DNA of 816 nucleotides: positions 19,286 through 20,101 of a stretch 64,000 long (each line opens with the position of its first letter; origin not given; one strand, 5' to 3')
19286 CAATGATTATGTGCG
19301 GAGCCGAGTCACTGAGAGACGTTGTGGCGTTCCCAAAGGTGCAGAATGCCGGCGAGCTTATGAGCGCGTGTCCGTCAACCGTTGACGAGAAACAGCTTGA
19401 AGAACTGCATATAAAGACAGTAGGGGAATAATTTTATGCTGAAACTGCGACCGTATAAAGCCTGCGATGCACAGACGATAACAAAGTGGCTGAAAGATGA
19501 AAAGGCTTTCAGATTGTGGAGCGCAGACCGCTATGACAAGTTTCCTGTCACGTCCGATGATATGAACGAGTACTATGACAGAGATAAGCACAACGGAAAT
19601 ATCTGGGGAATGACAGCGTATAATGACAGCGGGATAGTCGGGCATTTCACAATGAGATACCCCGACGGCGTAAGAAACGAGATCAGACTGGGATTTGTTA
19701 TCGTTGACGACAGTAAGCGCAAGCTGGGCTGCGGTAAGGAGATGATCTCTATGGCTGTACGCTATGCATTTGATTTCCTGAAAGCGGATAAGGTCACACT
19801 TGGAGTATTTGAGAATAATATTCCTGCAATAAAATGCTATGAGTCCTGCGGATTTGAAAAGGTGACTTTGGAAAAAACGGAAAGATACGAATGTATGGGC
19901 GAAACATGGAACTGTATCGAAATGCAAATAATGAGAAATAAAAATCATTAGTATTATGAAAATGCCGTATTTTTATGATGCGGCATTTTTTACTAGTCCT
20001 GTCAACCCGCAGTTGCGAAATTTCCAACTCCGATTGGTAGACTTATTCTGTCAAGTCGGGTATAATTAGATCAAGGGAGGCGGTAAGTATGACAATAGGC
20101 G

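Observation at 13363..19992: Possible aminoacyl-adenylate antibiotic defence operon built around aspS (T-box(Asp) - MccF-like - hisS - 3 unknowns - aspS - GNAT)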

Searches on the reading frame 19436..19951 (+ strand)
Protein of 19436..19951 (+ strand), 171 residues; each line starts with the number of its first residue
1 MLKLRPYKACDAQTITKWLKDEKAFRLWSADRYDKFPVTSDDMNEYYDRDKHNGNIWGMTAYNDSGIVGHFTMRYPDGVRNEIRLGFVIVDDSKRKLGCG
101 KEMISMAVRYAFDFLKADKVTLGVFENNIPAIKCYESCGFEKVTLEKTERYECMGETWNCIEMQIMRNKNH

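Call 6: search_protein_families(library=pfam, proteins=[window:19436-19951:+], max_evalue=0.01)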
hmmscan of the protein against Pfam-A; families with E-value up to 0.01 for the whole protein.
window:19436-19951:+ (171 aa): 7 families
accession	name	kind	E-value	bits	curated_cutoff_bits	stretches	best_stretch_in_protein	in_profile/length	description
PF13302.13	Acetyltransf_3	-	1.4e-15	58.6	25.4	1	2-141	2-138/138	Acetyltransferase (GNAT) domain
PF00583.31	Acetyltransf_1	-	1.5e-13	51.5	20.7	1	27-140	7-116/116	Acetyltransferase (GNAT) family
PF13420.13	Acetyltransf_4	-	1.6e-08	35.2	24.3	1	9-150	6-144/155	Acetyltransferase (GNAT) domain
PF13508.13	Acetyltransf_7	-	2.3e-07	31.5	27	1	60-142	7-84/84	Acetyltransferase (GNAT) domain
PF13673.13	Acetyltransf_10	-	3.9e-07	30.5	23.6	1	52-149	27-116/128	Acetyltransferase (GNAT) domain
PF13523.12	Acetyltransf_8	-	3.9e-05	23.7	27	1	11-143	5-140/145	Acetyltransferase (GNAT) domain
PF08445.16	FR47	-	0.0039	17.6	22.1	1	85-146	24-81/86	FR47-like protein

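Call 8: search_solved_structures(query=window:19436-19951:+, max_evalue=0.01, show_alignments=3)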
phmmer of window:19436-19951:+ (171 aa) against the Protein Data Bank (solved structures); distinct sequences matched with E-value up to 0.01: 28.
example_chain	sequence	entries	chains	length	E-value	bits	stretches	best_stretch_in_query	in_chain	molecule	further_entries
6erd_A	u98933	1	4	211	7.7e-21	77.6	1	2-166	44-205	Aminoglycoside N6'-acetyltransferase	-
8q6u_A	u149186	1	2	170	4.7e-20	75.1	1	2-166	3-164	Aminoglycoside N6'-acetyltransferase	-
3owc_A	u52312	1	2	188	2.1e-08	37.2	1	2-168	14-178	Probable acetyltransferase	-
6vfm_A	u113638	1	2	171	2.8e-06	30.2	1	2-165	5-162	Spermidine N1-acetyltransferase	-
6vfn_A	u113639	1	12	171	9.5e-06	28.5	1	2-165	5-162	Spermidine N1-acetyltransferase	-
7kwh_A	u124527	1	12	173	1.7e-05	27.7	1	3-143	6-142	Spermidine N(1)-acetyltransferase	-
7kwx_A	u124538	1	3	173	3.9e-05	26.5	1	7-168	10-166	Spermidine N(1)-acetyltransferase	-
4ygo_A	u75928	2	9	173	8.5e-05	25.4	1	7-143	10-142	Spermidine n1-acetyltransferase | Spermidine N(1)-acetyltransferase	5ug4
4jjx_A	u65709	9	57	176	9e-05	25.3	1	7-143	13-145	Spermidine n1-acetyltransferase | Spermidine N(1)-acetyltransferase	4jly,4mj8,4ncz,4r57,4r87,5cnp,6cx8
7kwq_A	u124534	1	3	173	9.6e-05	25.2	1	7-142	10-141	Spermidine N(1)-acetyltransferase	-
7kx2_A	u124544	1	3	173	0.00012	24.9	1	7-142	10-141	Spermidine N(1)-acetyltransferase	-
4mhd_A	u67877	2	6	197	0.00013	24.8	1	8-142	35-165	Spermidine n1-acetyltransferase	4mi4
6dau_A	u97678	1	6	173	0.00013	24.8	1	8-143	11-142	Spermidine N1-acetyltransferase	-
7kx3_A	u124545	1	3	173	0.00013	24.8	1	7-142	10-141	Spermidine N(1)-acetyltransferase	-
7kwj_A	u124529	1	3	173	0.00027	23.7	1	34-143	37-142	Spermidine N(1)-acetyltransferase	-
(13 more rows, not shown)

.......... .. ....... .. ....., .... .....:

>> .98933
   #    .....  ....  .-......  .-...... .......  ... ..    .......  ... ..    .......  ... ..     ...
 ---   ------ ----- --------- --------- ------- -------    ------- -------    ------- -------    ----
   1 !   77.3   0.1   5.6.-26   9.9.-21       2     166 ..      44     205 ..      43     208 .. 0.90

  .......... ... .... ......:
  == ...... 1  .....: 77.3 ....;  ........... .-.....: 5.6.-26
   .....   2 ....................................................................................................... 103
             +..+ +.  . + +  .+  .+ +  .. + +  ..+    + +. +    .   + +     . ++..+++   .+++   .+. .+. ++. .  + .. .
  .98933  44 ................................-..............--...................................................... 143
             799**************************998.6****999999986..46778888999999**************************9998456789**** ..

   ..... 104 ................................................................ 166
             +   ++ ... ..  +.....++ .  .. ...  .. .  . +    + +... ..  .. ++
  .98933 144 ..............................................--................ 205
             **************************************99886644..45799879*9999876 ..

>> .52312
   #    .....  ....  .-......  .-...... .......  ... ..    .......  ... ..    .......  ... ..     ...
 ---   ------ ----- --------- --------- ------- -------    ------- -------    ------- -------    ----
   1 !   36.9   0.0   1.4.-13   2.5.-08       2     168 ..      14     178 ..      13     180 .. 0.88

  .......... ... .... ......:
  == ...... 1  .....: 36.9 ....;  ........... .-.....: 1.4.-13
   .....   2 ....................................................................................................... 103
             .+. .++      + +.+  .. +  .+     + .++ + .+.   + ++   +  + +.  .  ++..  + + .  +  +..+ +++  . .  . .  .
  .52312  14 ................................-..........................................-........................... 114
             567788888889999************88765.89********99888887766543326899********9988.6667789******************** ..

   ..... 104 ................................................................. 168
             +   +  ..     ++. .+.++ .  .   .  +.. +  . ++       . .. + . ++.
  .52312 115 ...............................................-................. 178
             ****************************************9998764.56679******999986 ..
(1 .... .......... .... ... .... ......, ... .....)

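Call 9: search_protein_families(library=ncbifam, proteins=[window:19436-19951:+], max_evalue=0.01)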
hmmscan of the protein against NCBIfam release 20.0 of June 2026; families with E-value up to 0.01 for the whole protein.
window:19436-19951:+ (171 aa): 17 families
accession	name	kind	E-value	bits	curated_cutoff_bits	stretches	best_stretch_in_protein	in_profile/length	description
TIGR01575.1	rimI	equivalog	1.7e-08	34.7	86.4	1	49-147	25-119/132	ribosomal protein S18-alanine N-acetyltransferase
NF000431.1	AAC_6p_Ian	exception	2.7e-08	33.5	400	1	95-165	106-175/190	aminoglycoside N-acetyltransferase AAC(6')-Ian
NF007527.0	PRK10140.1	equivalog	7e-08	32.5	236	1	37-143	34-139/162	N-acetyltransferase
TIGR03585.1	PseH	equivalog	1.3e-07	31.8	93.1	1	66-149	61-142/156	UDP-4-amino-4,6-dideoxy-N-acetyl-beta-L-altrosamine N-acetyltransferase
NF011709.0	PRK15130.1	equivalog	3.6e-06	26.9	218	1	2-168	7-167/186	spermidine N1-acetyltransferase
NF033151.0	AAC_6p_A10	exception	8e-06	25.9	400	1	12-163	18-174/178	AAC(6')-I family aminoglycoside 6'-N-acetyltransferase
NF053587.1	SpmdActasePaiA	equivalog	2.5e-05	24.1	250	1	89-142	97-149/172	spermidine/spermine N(1)-acetyltransferase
TIGR03448.1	mycothiol_MshD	equivalog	0.00043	19.7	163.1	0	88-144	234-289/294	mycothiol synthase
NF012165.0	AAC_6p_set_A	equivalog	0.00052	19.8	280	1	89-145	96-152/177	aminoglycoside 6'-N-acetyltransferase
NF000016.1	AAC_6p_Im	exception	0.0009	19.4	350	0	88-164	100-175/178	aminoglycoside N-acetyltransferase AAC(6')-Im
NF000358.1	sat2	exception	0.0025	17.6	360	1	45-142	48-142/174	streptothricin N-acetyltransferase Sat2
TIGR04431.1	N6_acetyl_AAC6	equivalog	0.0026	17.4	260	1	89-144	103-158/184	AacA4 family aminoglycoside N(6')-acetyltransferase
NF040503.1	resist_ArsN1a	equivalog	0.0028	17.4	170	1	88-148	82-141/159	arsinothricin resistance N-acetyltransferase ArsN1 family A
NF008212.0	PRK10975.1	equivalog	0.0044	16.9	219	1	66-140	149-220/232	dTDP-4-amino-4,6-dideoxy-D-galactose acyltransferase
NF007807.0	PRK10514.1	equivalog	0.0049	16.8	134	1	85-147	73-129/147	acetyltransferase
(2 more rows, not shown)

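Call 28: find_homologous_proteins(query=window:19436-19951:+, max_evalue=0.00001)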
Query window:19436-19951:+ (171 aa): 1776 proteins with E <= 0.00001 among 1779 candidates; the best 120 are listed.
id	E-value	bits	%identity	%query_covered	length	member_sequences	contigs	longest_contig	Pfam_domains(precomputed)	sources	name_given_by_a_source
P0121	1.9e-102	358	88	100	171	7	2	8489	PF13673.14,PF13420.14,PF13302.14,PF13508.14,PF13523.13,PF00583.32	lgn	-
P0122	1.2e-100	352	87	100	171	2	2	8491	PF13673.14,PF13420.14,PF13302.14,PF13508.14,PF00583.32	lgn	-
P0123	5.5e-83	295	74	98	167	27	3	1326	PF13673.14,PF13420.14,PF13302.14,PF13508.14,PF00583.32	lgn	-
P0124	2.7e-82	293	72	98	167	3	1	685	PF13420.14,PF13302.14,PF13508.14,PF13523.13,PF00583.32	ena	-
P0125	4.7e-80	285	68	98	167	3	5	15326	PF13420.14,PF13302.14,PF13508.14,PF13523.13,PF00583.32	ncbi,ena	-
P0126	6.3e-80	285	71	97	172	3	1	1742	PF13420.14,PF13302.14,PF13508.14,PF13523.13,PF00583.32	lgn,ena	-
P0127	8.8e-80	284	70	98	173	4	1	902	PF13302.14,PF13508.14,PF00583.32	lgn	-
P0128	9.2e-80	284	70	98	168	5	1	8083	PF13420.14,PF13302.14,PF13508.14,PF13523.13,PF00583.32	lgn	-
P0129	1.3e-79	284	70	98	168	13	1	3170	PF13420.14,PF13302.14,PF13508.14,PF00583.32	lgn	-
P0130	1.7e-79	283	70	98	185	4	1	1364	PF13420.14,PF13302.14,PF13508.14,PF00583.32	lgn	-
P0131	4.8e-79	282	69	98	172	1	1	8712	PF13420.14,PF13302.14,PF13508.14,PF13523.13,PF00583.32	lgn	-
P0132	5.7e-79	282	70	97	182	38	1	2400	PF13420.14,PF13302.14,PF13508.14,PF00583.32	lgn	-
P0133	6.0e-79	282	70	98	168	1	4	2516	PF13420.14,PF13302.14,PF13508.14,PF13523.13,PF00583.32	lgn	-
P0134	7.3e-79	281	70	98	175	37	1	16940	PF13420.14,PF13302.14,PF13508.14,PF13523.13,PF00583.32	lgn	-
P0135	8.9e-79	281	70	98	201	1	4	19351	PF13420.14,PF13302.14,PF13508.14,PF13523.13,PF00583.32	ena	-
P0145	9.8e-78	278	68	98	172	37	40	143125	PF13420.14,PF13302.14,PF13508.14,PF00583.32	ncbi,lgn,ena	-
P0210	2.1e-74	267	67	98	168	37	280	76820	PF13673.14,PF13420.14,PF13302.14,PF13508.14,PF13523.13,PF00583.32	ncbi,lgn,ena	-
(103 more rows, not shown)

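Call 29: find_encoding_contigs(protein=P0121, flank=10000, max_places=4)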
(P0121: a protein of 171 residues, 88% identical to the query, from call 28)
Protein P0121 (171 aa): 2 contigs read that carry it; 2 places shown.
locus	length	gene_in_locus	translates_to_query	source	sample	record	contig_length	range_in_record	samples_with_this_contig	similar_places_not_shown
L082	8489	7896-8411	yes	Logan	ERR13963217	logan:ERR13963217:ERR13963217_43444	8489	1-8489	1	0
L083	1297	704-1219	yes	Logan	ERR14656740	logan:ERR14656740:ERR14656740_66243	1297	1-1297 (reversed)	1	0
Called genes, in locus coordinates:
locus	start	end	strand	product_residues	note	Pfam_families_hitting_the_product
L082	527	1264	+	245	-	PF00142:Fer4_NifH (faint), PF01656:CbiA, PF02374:ArsA_ATPase (weak), PF06564:CBP_BcsQ (weak), PF09140:MipZ (weak), PF10609:ParA, PF13614:AAA_31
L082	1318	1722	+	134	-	PF02142:MGS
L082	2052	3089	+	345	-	PF02016:Peptidase_S66, PF17676:Peptidase_S66C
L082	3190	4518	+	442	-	PF01409:tRNA-synt_2d (faint), PF13393:tRNA-synt_His, PF00152:tRNA-synt_2 (faint), PF00587:tRNA-synt_2b, PF13393:tRNA-synt_His, PF03129:HGTP_anticodon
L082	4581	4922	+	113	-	-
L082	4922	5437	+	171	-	-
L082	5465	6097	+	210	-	-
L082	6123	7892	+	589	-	PF01336:tRNA_anti-codon, PF00152:tRNA-synt_2, PF01409:tRNA-synt_2d (faint), PF02938:GAD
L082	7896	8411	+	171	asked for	PF13302:Acetyltransf_3, PF13420:Acetyltransf_4, PF13523:Acetyltransf_8 (faint), PF00583:Acetyltransf_1, PF13673:Acetyltransf_10 (faint), PF13508:Acetyltransf_7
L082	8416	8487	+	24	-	?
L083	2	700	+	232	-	?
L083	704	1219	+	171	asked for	PF13302:Acetyltransf_3, PF13420:Acetyltransf_4, PF13523:Acetyltransf_8 (faint), PF00583:Acetyltransf_1, PF13673:Acetyltransf_10 (faint), PF13508:Acetyltransf_7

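Call 30: find_encoding_contigs(protein=P0210, flank=4000, max_places=6)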
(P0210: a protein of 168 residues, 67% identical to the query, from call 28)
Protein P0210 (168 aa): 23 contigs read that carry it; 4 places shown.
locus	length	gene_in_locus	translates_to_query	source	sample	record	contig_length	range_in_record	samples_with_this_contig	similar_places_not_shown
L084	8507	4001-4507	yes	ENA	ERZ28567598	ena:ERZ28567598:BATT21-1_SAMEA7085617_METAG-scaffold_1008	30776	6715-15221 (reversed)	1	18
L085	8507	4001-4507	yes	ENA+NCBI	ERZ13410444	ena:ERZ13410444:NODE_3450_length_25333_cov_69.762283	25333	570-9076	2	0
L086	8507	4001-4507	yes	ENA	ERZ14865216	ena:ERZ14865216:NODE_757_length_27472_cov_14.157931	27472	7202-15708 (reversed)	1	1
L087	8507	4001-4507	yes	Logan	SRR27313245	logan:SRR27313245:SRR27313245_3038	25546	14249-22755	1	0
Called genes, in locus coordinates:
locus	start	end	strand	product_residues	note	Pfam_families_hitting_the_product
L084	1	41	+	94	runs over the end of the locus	PF23023:Anti-Pycsar_Apyc1 (weak), PF00753:Lactamase_B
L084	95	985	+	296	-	PF00072:Response_reg, PF04397:LytTR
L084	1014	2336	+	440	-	PF14689:SPOB_a (weak), PF14501:HATPase_c_5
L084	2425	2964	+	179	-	-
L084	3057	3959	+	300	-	PF00535:Glycos_transf_2, PF10111:Glyco_tranf_2_2, PF13641:Glyco_tranf_2_3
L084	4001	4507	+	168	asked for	PF13302:Acetyltransf_3, PF13420:Acetyltransf_4, PF13523:Acetyltransf_8 (faint), PF00583:Acetyltransf_1, PF13673:Acetyltransf_10 (weak), PF13508:Acetyltransf_7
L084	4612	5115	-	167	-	-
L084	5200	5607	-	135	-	-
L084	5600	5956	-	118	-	PF03551:PadR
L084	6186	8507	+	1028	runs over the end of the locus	PF02687:FtsX (faint)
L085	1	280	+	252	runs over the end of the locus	PF00753:Lactamase_B, PF23023:Anti-Pycsar_Apyc1 (weak), PF19583:ODP (weak)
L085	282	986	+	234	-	PF00072:Response_reg, PF04397:LytTR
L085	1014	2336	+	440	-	PF14689:SPOB_a (weak), PF14501:HATPase_c_5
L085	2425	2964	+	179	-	-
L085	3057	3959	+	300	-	PF00535:Glycos_transf_2, PF10111:Glyco_tranf_2_2 (weak), PF13641:Glyco_tranf_2_3, PF10111:Glyco_tranf_2_2 (weak)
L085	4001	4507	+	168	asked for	PF13302:Acetyltransf_3, PF13420:Acetyltransf_4, PF13523:Acetyltransf_8 (faint), PF00583:Acetyltransf_1, PF13673:Acetyltransf_10 (weak), PF13508:Acetyltransf_7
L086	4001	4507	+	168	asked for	PF13302:Acetyltransf_3, PF13420:Acetyltransf_4, PF13523:Acetyltransf_8 (faint), PF00583:Acetyltransf_1, PF13673:Acetyltransf_10 (weak), PF13508:Acetyltransf_7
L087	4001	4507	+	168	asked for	PF13302:Acetyltransf_3, PF13420:Acetyltransf_4, PF13523:Acetyltransf_8 (faint), PF00583:Acetyltransf_1, PF13673:Acetyltransf_10 (weak), PF13508:Acetyltransf_7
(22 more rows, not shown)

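Call 44: search_solved_structures(query=A2, max_evalue=10, show_alignments=0)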
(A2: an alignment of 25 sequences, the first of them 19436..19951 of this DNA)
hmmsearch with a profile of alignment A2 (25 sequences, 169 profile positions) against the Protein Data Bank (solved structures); distinct sequences matched with E-value up to 10: 124 (the best 60 are shown).
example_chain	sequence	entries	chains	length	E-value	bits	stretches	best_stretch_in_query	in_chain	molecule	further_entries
6erd_A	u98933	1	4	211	4.4e-23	85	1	2-167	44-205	Aminoglycoside N6'-acetyltransferase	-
8q6u_A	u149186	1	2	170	2.3e-22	82.7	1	2-167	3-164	Aminoglycoside N6'-acetyltransferase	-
3owc_A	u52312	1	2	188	2.3e-12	50.2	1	2-168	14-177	Probable acetyltransferase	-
6vfm_A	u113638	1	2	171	4.4e-10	42.8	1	2-167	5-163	Spermidine N1-acetyltransferase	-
6vfn_A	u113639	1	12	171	1.4e-09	41.1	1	2-167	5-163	Spermidine N1-acetyltransferase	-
3tth_A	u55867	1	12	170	3.1e-08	36.7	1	87-167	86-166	Spermidine N1-acetyltransferase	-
8fv0_C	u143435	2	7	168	4.1e-08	36.3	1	28-152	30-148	Diamine N-acetyltransferase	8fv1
5ix3_A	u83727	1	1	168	6e-08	35.8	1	28-152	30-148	Diamine N-acetyltransferase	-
7kwx_A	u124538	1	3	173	1.4e-07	34.6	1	4-156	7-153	Spermidine N(1)-acetyltransferase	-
7kwh_A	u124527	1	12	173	1.4e-07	34.6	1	3-143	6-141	Spermidine N(1)-acetyltransferase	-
6dau_A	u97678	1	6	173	1.8e-07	34.2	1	3-143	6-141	Spermidine N1-acetyltransferase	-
4ygo_A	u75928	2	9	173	2.4e-07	33.8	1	4-143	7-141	Spermidine n1-acetyltransferase | Spermidine N(1)-acetyltransferase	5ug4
4jjx_A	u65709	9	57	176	2.6e-07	33.7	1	4-143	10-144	Spermidine n1-acetyltransferase | Spermidine N(1)-acetyltransferase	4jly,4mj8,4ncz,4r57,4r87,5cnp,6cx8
7kx2_A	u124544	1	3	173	2.6e-07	33.7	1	4-143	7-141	Spermidine N(1)-acetyltransferase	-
7kwq_A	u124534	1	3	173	2.7e-07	33.7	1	4-143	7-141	Spermidine N(1)-acetyltransferase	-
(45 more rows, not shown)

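Call 47: find_encoding_contigs(protein=P0145, flank=3500, max_places=5)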
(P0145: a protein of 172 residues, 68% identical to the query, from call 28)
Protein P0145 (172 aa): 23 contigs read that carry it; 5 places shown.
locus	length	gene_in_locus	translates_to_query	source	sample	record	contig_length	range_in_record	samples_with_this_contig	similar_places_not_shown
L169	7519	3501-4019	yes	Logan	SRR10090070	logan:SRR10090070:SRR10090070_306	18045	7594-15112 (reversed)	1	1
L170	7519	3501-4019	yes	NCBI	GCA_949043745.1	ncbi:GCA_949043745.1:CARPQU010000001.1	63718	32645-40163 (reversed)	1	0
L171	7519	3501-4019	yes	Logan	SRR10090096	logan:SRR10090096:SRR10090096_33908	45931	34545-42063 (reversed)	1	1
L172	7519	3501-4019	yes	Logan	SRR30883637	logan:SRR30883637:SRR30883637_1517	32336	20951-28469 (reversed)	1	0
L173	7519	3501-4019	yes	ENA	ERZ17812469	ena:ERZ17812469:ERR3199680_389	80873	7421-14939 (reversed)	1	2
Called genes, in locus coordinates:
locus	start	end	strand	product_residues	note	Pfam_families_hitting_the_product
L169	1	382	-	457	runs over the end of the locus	PF13487:HD_5, PF01966:HD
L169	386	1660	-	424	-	PF01547:SBP_bac_1, PF13416:SBP_bac_8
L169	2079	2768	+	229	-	PF00596:Aldolase_II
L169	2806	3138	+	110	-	-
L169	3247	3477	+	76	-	PF03793:PASTA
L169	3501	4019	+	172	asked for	PF13302:Acetyltransf_3, PF13420:Acetyltransf_4, PF00583:Acetyltransf_1, PF13508:Acetyltransf_7 (weak)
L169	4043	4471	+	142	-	PF05025:RbsD_FucU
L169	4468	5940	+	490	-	PF00370:FGGY_N, PF02782:FGGY_C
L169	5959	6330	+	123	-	-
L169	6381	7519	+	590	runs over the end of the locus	PF07881:Fucose_iso_N1, PF07882:Fucose_iso_N2, PF02952:Fucose_iso_C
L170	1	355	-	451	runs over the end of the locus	PF13487:HD_5, PF01966:HD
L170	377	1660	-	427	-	PF01547:SBP_bac_1, PF13416:SBP_bac_8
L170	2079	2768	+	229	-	PF00596:Aldolase_II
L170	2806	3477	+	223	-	PF03793:PASTA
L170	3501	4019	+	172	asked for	PF13302:Acetyltransf_3, PF13420:Acetyltransf_4, PF00583:Acetyltransf_1, PF13508:Acetyltransf_7 (weak)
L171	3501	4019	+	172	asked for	PF13302:Acetyltransf_3, PF13420:Acetyltransf_4, PF00583:Acetyltransf_1, PF13508:Acetyltransf_7 (weak)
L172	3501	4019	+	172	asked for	PF13302:Acetyltransf_3, PF13420:Acetyltransf_4, PF00583:Acetyltransf_1, PF13508:Acetyltransf_7 (weak)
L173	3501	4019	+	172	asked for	PF13302:Acetyltransf_3, PF13420:Acetyltransf_4, PF00583:Acetyltransf_1, PF13508:Acetyltransf_7 (weak)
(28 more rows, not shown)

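Call 48: find_encoding_contigs(protein=P0125, flank=3500, max_places=5)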
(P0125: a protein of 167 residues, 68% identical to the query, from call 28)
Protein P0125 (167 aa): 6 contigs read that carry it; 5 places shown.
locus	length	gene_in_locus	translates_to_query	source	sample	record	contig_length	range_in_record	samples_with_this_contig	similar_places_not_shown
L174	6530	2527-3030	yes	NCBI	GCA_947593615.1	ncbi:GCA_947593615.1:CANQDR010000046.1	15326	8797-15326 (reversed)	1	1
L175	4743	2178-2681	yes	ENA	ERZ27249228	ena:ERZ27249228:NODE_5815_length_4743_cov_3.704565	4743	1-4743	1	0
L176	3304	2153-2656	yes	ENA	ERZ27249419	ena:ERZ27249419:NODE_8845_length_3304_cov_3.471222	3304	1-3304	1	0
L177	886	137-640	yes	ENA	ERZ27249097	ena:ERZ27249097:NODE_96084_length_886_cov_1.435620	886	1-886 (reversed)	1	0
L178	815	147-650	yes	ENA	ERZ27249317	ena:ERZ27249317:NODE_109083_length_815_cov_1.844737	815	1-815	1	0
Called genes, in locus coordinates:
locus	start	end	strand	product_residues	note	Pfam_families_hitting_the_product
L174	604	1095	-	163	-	PF00583:Acetyltransf_1, PF13673:Acetyltransf_10, PF13508:Acetyltransf_7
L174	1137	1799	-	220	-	PF00027:cNMP_binding, PF13545:HTH_Crp_2, PF00325:Crp (weak)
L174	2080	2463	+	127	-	PF12646:DUF3783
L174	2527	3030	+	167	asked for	PF13302:Acetyltransf_3, PF13420:Acetyltransf_4, PF13523:Acetyltransf_8 (faint), PF00583:Acetyltransf_1, PF13508:Acetyltransf_7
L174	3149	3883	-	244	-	PF02146:SIR2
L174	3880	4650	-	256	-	PF00290:Trp_syntA, PF01884:PcrB (faint)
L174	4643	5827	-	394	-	PF00291:PALP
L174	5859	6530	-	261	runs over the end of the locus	PF00218:IGPS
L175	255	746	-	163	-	PF00583:Acetyltransf_1, PF13673:Acetyltransf_10, PF13508:Acetyltransf_7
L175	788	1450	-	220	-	PF00027:cNMP_binding, PF13545:HTH_Crp_2, PF00325:Crp (weak)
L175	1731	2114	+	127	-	PF12646:DUF3783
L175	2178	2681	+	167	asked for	PF13302:Acetyltransf_3, PF13420:Acetyltransf_4, PF13523:Acetyltransf_8 (faint), PF00583:Acetyltransf_1, PF13508:Acetyltransf_7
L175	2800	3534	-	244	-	PF02146:SIR2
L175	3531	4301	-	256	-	PF00290:Trp_syntA, PF01884:PcrB (faint)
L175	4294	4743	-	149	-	?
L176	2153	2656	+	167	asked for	PF13302:Acetyltransf_3, PF13420:Acetyltransf_4, PF13523:Acetyltransf_8 (faint), PF00583:Acetyltransf_1, PF13508:Acetyltransf_7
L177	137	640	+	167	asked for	PF13302:Acetyltransf_3, PF13420:Acetyltransf_4, PF13523:Acetyltransf_8 (faint), PF00583:Acetyltransf_1, PF13508:Acetyltransf_7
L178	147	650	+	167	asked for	PF13302:Acetyltransf_3, PF13420:Acetyltransf_4, PF13523:Acetyltransf_8 (faint), PF00583:Acetyltransf_1, PF13508:Acetyltransf_7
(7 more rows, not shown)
